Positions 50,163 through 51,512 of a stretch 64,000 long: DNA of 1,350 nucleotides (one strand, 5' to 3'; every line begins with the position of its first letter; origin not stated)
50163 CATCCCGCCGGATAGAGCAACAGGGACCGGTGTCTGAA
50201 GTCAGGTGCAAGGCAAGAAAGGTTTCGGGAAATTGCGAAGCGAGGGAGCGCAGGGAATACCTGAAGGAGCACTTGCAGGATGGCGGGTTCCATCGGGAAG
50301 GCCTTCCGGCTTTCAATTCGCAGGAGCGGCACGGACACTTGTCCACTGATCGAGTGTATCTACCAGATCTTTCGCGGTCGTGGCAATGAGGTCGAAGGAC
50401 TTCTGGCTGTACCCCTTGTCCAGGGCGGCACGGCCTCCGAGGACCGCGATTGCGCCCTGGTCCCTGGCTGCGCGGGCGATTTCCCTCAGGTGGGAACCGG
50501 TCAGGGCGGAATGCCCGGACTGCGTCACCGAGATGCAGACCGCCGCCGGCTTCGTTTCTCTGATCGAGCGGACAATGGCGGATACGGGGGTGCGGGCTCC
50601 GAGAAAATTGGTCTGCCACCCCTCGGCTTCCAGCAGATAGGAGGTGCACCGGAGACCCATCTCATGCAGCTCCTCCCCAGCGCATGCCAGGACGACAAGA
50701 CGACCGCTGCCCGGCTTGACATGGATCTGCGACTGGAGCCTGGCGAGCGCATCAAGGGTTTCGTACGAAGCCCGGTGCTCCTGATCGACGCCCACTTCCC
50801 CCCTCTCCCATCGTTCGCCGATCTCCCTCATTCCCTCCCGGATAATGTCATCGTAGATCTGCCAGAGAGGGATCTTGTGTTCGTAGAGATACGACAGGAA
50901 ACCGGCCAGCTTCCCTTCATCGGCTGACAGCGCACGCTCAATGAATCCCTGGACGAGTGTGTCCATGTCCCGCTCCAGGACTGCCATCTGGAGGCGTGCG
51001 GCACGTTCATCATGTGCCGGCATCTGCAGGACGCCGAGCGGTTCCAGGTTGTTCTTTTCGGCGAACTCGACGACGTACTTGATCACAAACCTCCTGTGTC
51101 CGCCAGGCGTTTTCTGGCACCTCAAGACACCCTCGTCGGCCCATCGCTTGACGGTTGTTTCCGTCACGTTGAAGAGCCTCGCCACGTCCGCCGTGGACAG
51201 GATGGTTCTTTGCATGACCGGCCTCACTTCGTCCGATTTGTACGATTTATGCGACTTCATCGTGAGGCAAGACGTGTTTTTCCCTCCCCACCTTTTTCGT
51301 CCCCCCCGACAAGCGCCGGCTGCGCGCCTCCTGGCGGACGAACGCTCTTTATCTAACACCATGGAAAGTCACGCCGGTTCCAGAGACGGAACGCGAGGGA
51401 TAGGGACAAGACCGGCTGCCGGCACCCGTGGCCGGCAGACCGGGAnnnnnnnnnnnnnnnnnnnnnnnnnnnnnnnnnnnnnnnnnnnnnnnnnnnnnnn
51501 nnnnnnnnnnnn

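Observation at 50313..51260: CarH/LitR-like MerR regulator with a B12-binding domain, adjacent to a TIGR01777 epimerase-family gene and glgB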

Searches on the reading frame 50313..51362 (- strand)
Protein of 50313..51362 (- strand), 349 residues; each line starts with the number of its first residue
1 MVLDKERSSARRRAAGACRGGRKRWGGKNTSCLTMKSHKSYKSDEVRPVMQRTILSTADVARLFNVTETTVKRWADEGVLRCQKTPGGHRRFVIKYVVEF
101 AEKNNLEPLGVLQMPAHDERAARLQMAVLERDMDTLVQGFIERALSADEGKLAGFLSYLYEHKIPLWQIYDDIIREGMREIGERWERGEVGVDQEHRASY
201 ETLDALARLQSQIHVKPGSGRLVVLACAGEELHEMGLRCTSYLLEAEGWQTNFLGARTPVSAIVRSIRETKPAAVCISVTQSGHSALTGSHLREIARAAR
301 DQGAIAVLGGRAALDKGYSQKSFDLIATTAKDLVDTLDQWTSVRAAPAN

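Call 3: search_protein_families(library=pfam, proteins=[window:50313-51362:-], max_evalue=0.01)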
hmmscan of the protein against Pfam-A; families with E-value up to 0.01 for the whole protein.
window:50313-51362:- (349 aa): 6 families
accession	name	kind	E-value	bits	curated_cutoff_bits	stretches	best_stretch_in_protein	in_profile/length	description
PF02310.24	B12-binding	-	1.2e-11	45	32.1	1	222-312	2-90/121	B12 binding domain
PF12728.13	HTH_17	-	1.3e-08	35.4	27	1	55-104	2-50/51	Helix-turn-helix domain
PF02607.22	B12-binding_2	-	1.4e-08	35.3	23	1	141-199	6-63/74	B12 binding domain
PF00376.29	MerR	-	2.7e-07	30.7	28.2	1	57-92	2-38/38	MerR family regulatory protein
PF13411.12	MerR_1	-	7.5e-06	26.4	21.6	1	56-92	2-38/69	MerR HTH family regulatory protein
PF13542.12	HTH_Tnp_ISL3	-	0.00059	19.7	27.4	1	56-77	28-49/51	Helix-turn-helix domain of transposase family ISL3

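Call 5: search_protein_families(library=ncbifam, proteins=[window:50313-51260:-], max_evalue=0.01)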
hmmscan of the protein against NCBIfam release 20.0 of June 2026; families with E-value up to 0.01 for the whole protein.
window:50313-51260:- (315 aa): 12 families
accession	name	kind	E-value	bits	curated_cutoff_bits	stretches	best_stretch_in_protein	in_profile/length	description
NF052513.1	TransRegCarH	equivalog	4.8e-16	58.9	400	1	20-279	6-251/274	HTH-type transcriptional repressor CarH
NF033787.1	HTH_BldC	subfamily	1.2e-14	53.9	77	1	20-63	2-45/49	BldC family transcriptional regulator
NF041607.1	dimeth_corrin_MtbC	equivalog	3.1e-07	30.1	350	1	133-248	27-144/203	dimethylamine corrinoid protein MtbC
NF047996.1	corrin_MtgC_2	exception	3.3e-07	30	370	1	139-272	41-176/212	glycine betaine-specific corrinoid protein MtgC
TIGR02370.1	pyl_corrinoid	subfamily_domain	4.4e-07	29.5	215.3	1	135-246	31-144/197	methyltransferase cognate corrinoid protein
TIGR01764.1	excise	domain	2.3e-06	27.9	28.8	1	21-67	2-47/49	excisionase family DNA-binding protein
NF040655.1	MtaC_Meth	equivalog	0.00013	21.1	420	1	134-241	67-174/253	methanol--corrinoid protein MtaC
NF002612.0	PRK02261.1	equivalog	0.00016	21.2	110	1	188-281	5-97/148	methylaspartate mutase subunit S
NF006991.0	PRK09456.1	equivalog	0.00023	20.9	295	1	192-266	56-129/199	glucose-1-phosphatase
TIGR02082.1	metH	equivalog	0.0012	16.5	1010.85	1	87-288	639-832/1182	methionine synthase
NF040669.1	MtaC2_Meth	equivalog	0.0021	17.4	450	1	143-244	83-184/267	methanol--corrinoid protein MtaC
NF033518.0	transpos_IS607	equivalog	0.0031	17.1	110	1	25-69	2-46/187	IS607 family transposase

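Call 6: find_homologous_proteins(query=window:50313-51260:-)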
Query window:50313-51260:- (315 aa): 436 proteins with E <= 0.001 among 8000 candidates; the best 120 are listed.
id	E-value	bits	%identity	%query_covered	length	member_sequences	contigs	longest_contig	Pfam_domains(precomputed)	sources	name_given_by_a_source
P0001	2.9e-195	665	100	95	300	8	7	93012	PF12728.14,PF00376.30,PF13411.13,PF02607.23,PF02310.25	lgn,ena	-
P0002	7.0e-125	434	66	92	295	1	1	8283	PF12728.14,PF02607.23,PF02310.25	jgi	jgi:methanogenic corrinoid protein MtbC1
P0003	1.3e-123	430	64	92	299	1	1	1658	PF12728.14,PF00376.30,PF02607.23,PF02310.25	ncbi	ncbi:MAG TPA: cobalamin-dependent protein [Bacteroidota bacterium]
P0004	1.1e-120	421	63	94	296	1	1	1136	PF12728.14,PF00376.30,PF02607.23,PF02310.25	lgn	-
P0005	3.7e-120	419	62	94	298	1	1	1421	PF12728.14,PF00376.30,PF02607.23,PF02310.25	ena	-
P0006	9.4e-119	414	63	93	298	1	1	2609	PF12728.14,PF00376.30,PF02607.23,PF02310.25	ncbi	-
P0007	1.3e-118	414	62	94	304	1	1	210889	PF12728.14,PF00376.30,PF13411.13,PF02607.23,PF02310.25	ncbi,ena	-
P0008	1.5e-115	404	62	93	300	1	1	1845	PF12728.14,PF00376.30,PF02607.23,PF02310.25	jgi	jgi:excisionase family DNA binding protein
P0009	1.8e-112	394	61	90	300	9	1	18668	PF12728.14,PF00376.30,PF13411.13,PF02607.23,PF02310.25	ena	-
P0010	6.1e-112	392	62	90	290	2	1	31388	PF12728.14,PF00376.30,PF13411.13,PF02607.23,PF02310.25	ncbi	-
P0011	7.0e-112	392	60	92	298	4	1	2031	PF12728.14,PF00376.30,PF02607.23,PF02310.25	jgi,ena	-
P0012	1.6e-109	384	58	94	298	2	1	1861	PF12728.14,PF00376.30,PF13411.13,PF02607.23,PF02310.25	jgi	jgi:methanogenic corrinoid protein MtbC1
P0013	5.0e-108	379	58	94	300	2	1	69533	PF12728.14,PF00376.30,PF13411.13,PF02607.23,PF02310.25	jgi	jgi:MerR family transcriptional regulator, light-induced transcriptional regulator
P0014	1.3e-107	378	57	95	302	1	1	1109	PF12728.14,PF00376.30,PF13411.13,PF02607.23,PF02310.25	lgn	-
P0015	3.3e-107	376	57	91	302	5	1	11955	PF12728.14,PF00376.30,PF02607.23,PF02310.25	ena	-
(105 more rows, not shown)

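Call 9: find_related_loci(query=A1, collection=genome_contigs, flank=10000)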
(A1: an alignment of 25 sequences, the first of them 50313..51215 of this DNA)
Query A1 (300 aa) in genome_contigs; peptide patterns used: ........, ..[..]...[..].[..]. (x = any residue, [..] = any of these).
80 stretches matched a pattern; 62 encode a relative of the query (tblastn E <= 1e-3); 62 distinct loci.
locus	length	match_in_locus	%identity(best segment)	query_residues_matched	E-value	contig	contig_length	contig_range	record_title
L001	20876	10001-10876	62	1-296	2e-125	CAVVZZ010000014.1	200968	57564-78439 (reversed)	MAG: Ignavibacteriota bacterium isolate MFD01872.bin.1.283 genome assembly, contig: contig_90963, whole genome shotgun s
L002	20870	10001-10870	62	1-294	6e-125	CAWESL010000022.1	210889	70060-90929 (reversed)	MAG: Ignavibacteriota bacterium isolate MFD01872.bin.1.311 genome assembly, contig: contig_96678, whole genome shotgun s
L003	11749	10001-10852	61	1-284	4e-120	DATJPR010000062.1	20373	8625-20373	MAG TPA_asm: Bacteroidota bacterium isolate SMAG_U14918 k141_2660380, whole genome shotgun sequence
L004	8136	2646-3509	57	1-288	6e-114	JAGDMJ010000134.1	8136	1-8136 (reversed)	MAG: Bacteroidetes bacterium isolate CTSoil_037 scaffold_1291, whole genome shotgun sequence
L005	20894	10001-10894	56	1-300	2e-112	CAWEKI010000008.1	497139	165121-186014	MAG: uncultured Bacteroidetes bacterium isolate MFD05942.bin.1.2 genome assembly, contig: contig_44471, whole genome sho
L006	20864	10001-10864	54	1-288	3e-108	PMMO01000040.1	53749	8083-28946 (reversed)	MAG: Ignavibacteriae bacterium isolate fen_1255 73.20100900_E1D.85_contig_128, whole genome shotgun sequence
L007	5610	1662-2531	55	1-290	8e-108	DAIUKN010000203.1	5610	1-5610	MAG TPA_asm: Bacteroidota bacterium isolate CTOTU26107 NODE_12405_length_5610_cov_3.142754, whole genome shotgun sequenc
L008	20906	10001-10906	54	1-298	2e-107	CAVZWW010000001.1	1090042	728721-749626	MAG: uncultured Bacteroidetes bacterium isolate MFD04716.bin.1.116 genome assembly, contig: contig_11458, whole genome s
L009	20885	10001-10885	54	1-295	3e-107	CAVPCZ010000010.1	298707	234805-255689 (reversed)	MAG: Ignavibacteriota bacterium isolate MFD00032.bin.2.15 genome assembly, contig: contig_20146, whole genome shotgun se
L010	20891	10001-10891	54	1-297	3e-105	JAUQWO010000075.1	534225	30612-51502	MAG: Bacteroidota bacterium isolate BIN5 contig_288638, whole genome shotgun sequence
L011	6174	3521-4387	53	1-289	3e-102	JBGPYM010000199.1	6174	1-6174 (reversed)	MAG: Bacteroidota bacterium isolate OBJ1_062018_090_13 k141_2978836_length_6174_cov_9.0000, whole genome shotgun sequenc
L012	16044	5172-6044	53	1-291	4e-102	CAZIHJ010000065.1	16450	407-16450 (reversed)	MAG TPA_asm: uncultured Chitinophagales bacterium isolate SRP287453_co1_97 genome assembly, contig: NODE_6366_length_164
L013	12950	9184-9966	57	1-261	2e-101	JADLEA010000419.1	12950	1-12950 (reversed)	MAG: Bacteroidetes bacterium isolate SJ300 c_000001209554, whole genome shotgun sequence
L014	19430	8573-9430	51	1-286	2e-100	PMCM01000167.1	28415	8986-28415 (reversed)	MAG: Ignavibacteriae bacterium isolate fen_1290 73.20120700_E3M.177_contig_473431, whole genome shotgun sequence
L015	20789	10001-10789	58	2-264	2e-100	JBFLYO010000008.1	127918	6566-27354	MAG: Bacteroidota bacterium isolate MAG087 MAG087_8, whole genome shotgun sequence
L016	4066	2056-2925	51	1-290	9e-101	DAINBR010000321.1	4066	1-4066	MAG TPA_asm: Bacteroidota bacterium isolate CTOTU25581 NODE_17129_length_4066_cov_4.165046, whole genome shotgun sequenc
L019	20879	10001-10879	51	1-294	5e-99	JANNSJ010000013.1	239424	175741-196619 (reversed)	MAG: Bacteroidota bacterium isolate SOY_31_metabat_225 SOY_31_k141_3282785, whole genome shotgun sequence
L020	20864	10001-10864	52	1-288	1e-98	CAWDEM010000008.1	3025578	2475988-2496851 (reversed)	MAG: Ignavibacteriota bacterium isolate MFD05942.bin.1.74 genome assembly, contig: contig_851, whole genome shotgun sequ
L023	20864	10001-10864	51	1-288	2e-98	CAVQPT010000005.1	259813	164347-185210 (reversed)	MAG: uncultured Bacteroidetes bacterium isolate MFD09964.bin.3.183 genome assembly, contig: contig_30298, whole genome s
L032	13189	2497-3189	59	1-231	2e-95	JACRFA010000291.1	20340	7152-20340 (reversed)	MAG: Ignavibacteriae bacterium isolate NC_groundwater_1713_Pr3_B-0.1um_53_10 SR-2_scaffold_141_3926231, whole genome sho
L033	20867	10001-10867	52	1-291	6e-98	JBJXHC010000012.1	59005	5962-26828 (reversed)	MAG: Bacteroidota bacterium isolate F1F2.bin.124 k127_101209, whole genome shotgun sequence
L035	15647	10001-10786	53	1-263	6e-95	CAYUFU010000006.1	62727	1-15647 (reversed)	MAG TPA_asm: uncultured Chitinophagales bacterium isolate binchicken_co274_268 genome assembly, contig: NODE_1194_length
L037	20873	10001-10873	49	1-282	7e-94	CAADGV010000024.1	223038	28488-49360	uncultured Chlorobi bacterium isolate CHB1.fa.gz genome assembly, contig: k127_405830, whole genome shotgun sequence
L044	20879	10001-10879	38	6-298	3e-61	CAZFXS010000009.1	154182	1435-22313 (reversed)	MAG TPA_asm: uncultured Chlorobiaceae bacterium isolate SRP237561_co1_246 genome assembly, contig: NODE_110_length_15418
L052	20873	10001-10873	33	1-290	2e-51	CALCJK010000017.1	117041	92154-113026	MAG: uncultured bacterium isolate H1_Bin_METABAT__173_sub_1 genome assembly, contig: c_000000166759, whole genome shotgu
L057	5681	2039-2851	32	6-284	2e-33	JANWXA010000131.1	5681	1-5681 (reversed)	MAG: Candidatus Kapaibacterium sp. isolate SKYG35 NODE_131_length_5681_cov_2.804247, whole genome shotgun sequence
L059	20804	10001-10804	32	7-284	7e-29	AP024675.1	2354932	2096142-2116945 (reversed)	MAG: Bacteroidetes bacterium KatS3mg041 DNA, complete genome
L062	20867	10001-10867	51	1-289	1e-93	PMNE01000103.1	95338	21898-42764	MAG: Ignavibacteriae bacterium isolate fen_1260 73.20100900_E3D.23_contig_8997, whole genome shotgun sequence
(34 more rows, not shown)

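Call 14: search_protein_families(library=pfam, proteins=[L010:8420-9931:+, L016:2949-3908:+, L019:11928-12839:+, L059:5331-6785:-, L033:12771-13229:+, L023:14718-15281:+, L020:15236-15550:+, L035:13560-13940:+, L035:13937-14434:+, L057:921-1916:-], max_evalue=0.001)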
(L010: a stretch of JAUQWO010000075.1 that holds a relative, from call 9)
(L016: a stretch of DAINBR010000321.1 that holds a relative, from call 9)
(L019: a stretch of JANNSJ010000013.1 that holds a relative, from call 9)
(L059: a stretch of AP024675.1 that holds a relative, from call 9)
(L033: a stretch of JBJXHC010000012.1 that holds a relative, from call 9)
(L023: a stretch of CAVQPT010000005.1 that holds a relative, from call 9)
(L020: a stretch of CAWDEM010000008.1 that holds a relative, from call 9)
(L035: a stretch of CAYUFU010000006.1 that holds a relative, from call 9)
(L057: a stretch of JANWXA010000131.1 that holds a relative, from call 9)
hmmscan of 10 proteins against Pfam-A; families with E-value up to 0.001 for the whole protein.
L010:8420-9931:+ (503 aa): 7 families
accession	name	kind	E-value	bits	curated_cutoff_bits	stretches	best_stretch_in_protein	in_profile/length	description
PF01593.30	Amino_oxidase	-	1e-32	114.5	19.8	1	21-489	2-434/443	Flavin containing amine oxidoreductase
PF13450.12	NAD_binding_8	-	1.1e-13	51.7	21.9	1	16-69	2-55/68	NAD(P)-binding Rossmann-like domain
PF01266.30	DAO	-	3.2e-11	43.8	27.9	2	220-283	135-203/353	FAD dependent oxidoreductase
PF00070.33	Pyr_redox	-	3.1e-05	24.8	22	0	12-46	1-35/82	Pyridine nucleotide-disulphide oxidoreductase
PF00890.30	FAD_binding_2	-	6e-05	22.8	20.4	1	13-48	2-37/414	FAD binding domain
PF03486.20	HI0933_like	-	0.00015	21.8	50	0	12-46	2-36/244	HI0933-like protein Rossmann domain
PF07992.20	Pyr_redox_2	-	0.00017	21.6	26.1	1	12-45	2-36/291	Pyridine nucleotide-disulphide oxidoreductase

L016:2949-3908:+ (319 aa): 1 family
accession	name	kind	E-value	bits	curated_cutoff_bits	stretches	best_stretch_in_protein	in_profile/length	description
PF00494.24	SQS_PSY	-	4.7e-80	269.5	26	1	19-271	2-261/263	Squalene/phytoene synthase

L019:11928-12839:+ (303 aa): 1 family
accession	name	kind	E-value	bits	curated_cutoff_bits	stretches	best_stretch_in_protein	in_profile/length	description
PF00348.22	polyprenyl_synt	-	9.4e-62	208.9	27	1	33-248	3-219/251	Polyprenyl synthetase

L059:5331-6785:- (484 aa): 2 families
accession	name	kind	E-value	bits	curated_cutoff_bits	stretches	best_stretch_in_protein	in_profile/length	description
PF03441.19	FAD_binding_7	-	1e-87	293.2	27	1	275-473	1-202/203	FAD binding domain of DNA photolyase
PF00875.24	DNA_photolyase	-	2.4e-47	161.4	26.6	1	5-167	1-162/164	DNA photolyase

L033:12771-13229:+ (152 aa): 1 family
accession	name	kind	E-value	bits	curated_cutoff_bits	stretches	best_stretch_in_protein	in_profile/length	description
PF04116.19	FA_hydroxylase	-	5.1e-15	56.5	31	1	9-133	2-122/132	Fatty acid hydroxylase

L023:14718-15281:+ (187 aa): 1 family
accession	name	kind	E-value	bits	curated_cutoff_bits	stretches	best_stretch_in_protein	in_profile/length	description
PF10604.15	Polyketide_cyc2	-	0.00024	21.9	27.4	1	22-164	2-134/142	Polyketide cyclase / dehydrase and lipid transport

L020:15236-15550:+ (104 aa): 1 family
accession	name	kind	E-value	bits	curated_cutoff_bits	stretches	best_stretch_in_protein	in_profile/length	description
PF18916.5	Lycopene_cyc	-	8.1e-12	46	27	1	4-94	3-91/92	Lycopene cyclase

L035:13560-13940:+ (126 aa): 1 family
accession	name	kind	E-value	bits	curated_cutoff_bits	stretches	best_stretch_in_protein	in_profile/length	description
PF18916.5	Lycopene_cyc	-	8.1e-14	52.4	27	1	30-118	4-91/92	Lycopene cyclase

L035:13937-14434:+ (165 aa): 1 family
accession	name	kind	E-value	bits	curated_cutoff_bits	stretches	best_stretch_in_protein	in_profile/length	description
PF03364.25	Polyketide_cyc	-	6.6e-05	23.6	23.4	1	15-126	4-111/126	Polyketide cyclase / dehydrase and lipid transport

L057:921-1916:- (331 aa): 2 families
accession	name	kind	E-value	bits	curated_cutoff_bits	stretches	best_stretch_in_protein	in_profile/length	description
PF04463.17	2-thiour_desulf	-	1.2e-37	129.5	34.7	1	17-157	1-141/141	2-thiouracil desulfurase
PF08349.16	DUF1722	-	1.3e-33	116.2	22.5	1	199-314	1-116/117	Protein of unknown function (DUF1722)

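Call 15: search_protein_families(library=pfam, proteins=[L037:16549-17364:+, L032:3559-4737:+, L052:11467-13788:+, L044:13396-13899:+, L012:11635-12513:+, L062:10761-11339:+], max_evalue=0.001)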
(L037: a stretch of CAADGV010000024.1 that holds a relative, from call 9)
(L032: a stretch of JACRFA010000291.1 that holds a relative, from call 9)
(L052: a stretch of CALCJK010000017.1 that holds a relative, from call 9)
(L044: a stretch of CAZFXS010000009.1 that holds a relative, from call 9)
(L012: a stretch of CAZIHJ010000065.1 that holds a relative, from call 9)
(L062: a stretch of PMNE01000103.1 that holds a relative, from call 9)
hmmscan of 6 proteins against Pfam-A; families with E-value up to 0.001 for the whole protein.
L037:16549-17364:+ (271 aa): 1 family
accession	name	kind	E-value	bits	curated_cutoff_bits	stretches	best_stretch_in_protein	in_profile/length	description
PF01553.26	Acyltransferase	-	5.6e-13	49.3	23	1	60-192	2-130/132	Acyltransferase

L032:3559-4737:+ (392 aa): 5 families
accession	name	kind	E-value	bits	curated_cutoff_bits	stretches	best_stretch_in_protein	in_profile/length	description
PF00535.33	Glycos_transf_2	-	1.2e-27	97.3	23.3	1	51-224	1-167/168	Glycosyl transferase family 2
PF13506.12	Glyco_transf_21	-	4.4e-18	65.8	21.7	1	115-272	13-166/174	Glycosyl transferase family 21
PF13641.12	Glyco_tranf_2_3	-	8.9e-18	65.6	27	1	50-253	3-203/230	Glycosyltransferase like family 2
PF10111.15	Glyco_tranf_2_2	-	5.8e-08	33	27.3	1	51-155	1-104/276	Glycosyltransferase like family 2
PF13632.12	Glyco_trans_2_3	-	2.8e-06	27.7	27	1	136-277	2-138/198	Glycosyl transferase family group 2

L052:11467-13788:+ (773 aa): 3 families
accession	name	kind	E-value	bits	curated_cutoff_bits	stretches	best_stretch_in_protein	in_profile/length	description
PF13715.12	CarbopepD_reg_2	-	6e-18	65.1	32.2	1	41-129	1-88/88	CarboxypepD_reg-like domain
PF13620.12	CarboxypepD_reg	-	9.3e-16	58.4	32.3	1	41-117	2-81/82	Carboxypeptidase regulatory-like domain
PF07715.20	Plug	-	2e-05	25.5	23.9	1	142-241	7-101/107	TonB-dependent Receptor Plug Domain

L044:13396-13899:+ (167 aa): 1 family
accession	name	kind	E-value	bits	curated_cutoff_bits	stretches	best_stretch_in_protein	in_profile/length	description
PF04338.18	DUF481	-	0.0003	21.3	21.1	1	55-154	71-169/210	Protein of unknown function, DUF481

L012:11635-12513:+ (292 aa): 2 families
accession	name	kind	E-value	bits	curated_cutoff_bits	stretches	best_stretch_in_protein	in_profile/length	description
PF01435.24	Peptidase_M48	-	3.3e-35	122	20.3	1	69-279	7-185/186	Peptidase family M48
PF05569.17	Peptidase_M56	-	0.00014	21.6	31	1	109-148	178-217/296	BlaR1 peptidase M56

L062:10761-11339:+ (192 aa): 1 family
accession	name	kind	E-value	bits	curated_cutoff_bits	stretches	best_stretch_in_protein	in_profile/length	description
PF00903.31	Glyoxalase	-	3.9e-10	40.6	20.6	1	92-145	2-62/121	Glyoxalase/Bleomycin resistance protein/Dioxygenase superfamily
